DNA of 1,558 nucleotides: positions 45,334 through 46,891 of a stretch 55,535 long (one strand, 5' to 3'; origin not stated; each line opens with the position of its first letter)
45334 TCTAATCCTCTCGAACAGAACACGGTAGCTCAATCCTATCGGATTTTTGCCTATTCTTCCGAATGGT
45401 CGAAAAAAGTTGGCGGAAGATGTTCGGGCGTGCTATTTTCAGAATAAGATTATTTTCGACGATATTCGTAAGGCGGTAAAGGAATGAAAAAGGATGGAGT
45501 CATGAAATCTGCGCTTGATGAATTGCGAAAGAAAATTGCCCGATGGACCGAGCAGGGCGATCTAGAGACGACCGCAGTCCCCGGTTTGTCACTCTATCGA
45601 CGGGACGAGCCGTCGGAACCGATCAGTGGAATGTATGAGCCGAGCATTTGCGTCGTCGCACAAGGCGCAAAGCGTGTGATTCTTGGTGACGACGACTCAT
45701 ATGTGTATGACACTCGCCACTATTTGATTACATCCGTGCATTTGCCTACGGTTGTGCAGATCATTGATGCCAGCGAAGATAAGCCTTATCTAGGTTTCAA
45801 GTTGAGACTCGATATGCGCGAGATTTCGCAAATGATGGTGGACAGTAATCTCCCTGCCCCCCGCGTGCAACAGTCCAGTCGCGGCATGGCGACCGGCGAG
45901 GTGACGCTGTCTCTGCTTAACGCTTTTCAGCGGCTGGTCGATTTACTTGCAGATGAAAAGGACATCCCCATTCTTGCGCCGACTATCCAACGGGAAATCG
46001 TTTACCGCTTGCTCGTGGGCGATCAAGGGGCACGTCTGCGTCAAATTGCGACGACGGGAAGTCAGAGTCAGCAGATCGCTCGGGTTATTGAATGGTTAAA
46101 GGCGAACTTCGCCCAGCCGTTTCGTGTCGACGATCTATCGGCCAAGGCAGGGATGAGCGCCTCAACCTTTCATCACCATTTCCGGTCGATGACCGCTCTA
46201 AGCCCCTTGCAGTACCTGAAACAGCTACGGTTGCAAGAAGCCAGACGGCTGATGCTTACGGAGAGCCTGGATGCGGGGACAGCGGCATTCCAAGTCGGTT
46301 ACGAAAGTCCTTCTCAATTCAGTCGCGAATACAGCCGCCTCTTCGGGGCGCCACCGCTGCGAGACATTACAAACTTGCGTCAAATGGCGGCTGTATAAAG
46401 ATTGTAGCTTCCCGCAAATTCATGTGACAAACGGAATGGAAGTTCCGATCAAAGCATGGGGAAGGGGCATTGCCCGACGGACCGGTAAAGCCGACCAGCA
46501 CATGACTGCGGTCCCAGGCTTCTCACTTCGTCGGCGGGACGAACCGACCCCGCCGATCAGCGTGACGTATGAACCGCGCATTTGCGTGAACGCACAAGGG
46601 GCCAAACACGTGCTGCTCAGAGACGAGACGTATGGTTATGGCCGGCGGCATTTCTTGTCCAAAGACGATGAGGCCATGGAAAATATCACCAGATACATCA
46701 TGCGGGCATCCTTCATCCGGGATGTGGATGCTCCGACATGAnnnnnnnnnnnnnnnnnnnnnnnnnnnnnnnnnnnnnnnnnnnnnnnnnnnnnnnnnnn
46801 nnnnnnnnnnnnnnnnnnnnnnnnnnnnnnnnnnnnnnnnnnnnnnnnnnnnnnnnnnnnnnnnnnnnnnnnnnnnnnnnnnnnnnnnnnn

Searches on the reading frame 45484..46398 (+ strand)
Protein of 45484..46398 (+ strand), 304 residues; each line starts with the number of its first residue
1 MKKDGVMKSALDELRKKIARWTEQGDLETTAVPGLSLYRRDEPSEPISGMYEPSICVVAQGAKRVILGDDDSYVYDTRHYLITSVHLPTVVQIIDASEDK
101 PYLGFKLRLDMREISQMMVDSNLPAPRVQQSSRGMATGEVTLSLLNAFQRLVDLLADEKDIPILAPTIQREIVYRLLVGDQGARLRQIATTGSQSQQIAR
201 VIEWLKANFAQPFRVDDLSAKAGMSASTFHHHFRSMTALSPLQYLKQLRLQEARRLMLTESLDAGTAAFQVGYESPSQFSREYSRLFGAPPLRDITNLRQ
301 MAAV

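Call 4: search_protein_families(library=pfam, proteins=[window:45484-46398:+], max_evalue=0.01)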
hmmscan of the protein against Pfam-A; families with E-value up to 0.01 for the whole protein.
window:45484-46398:+ (304 aa): 4 families
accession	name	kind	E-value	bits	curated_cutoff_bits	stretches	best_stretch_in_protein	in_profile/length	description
PF06719.19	AraC_N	-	8.7e-56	188.1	24.2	1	31-184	1-150/150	AraC-type transcriptional regulator N-terminus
PF12833.13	HTH_18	-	2.1e-20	73.2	33.6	1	218-291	1-74/80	Helix-turn-helix domain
PF00165.29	HTH_AraC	-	1.3e-10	41.6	26.6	1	205-246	1-42/42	Bacterial regulatory helix-turn-helix proteins, AraC family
PF00440.29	TetR_N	-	5.6e-05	23.3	24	1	214-239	18-43/47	Bacterial regulatory proteins, tetR family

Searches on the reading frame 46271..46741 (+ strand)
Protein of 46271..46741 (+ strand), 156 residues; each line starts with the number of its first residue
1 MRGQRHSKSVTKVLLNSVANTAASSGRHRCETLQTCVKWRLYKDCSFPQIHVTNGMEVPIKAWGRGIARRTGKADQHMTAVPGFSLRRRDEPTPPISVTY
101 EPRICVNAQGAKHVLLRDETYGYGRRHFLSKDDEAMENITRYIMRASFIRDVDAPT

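Call 4: search_protein_families(library=pfam, proteins=[window:46271-46741:+], max_evalue=0.01)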
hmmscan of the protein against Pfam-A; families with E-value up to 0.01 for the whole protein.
window:46271-46741:+ (156 aa): 1 family
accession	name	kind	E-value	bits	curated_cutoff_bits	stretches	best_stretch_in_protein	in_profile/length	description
PF06719.19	AraC_N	-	9.1e-11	42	24.2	1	80-129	1-50/150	AraC-type transcriptional regulator N-terminus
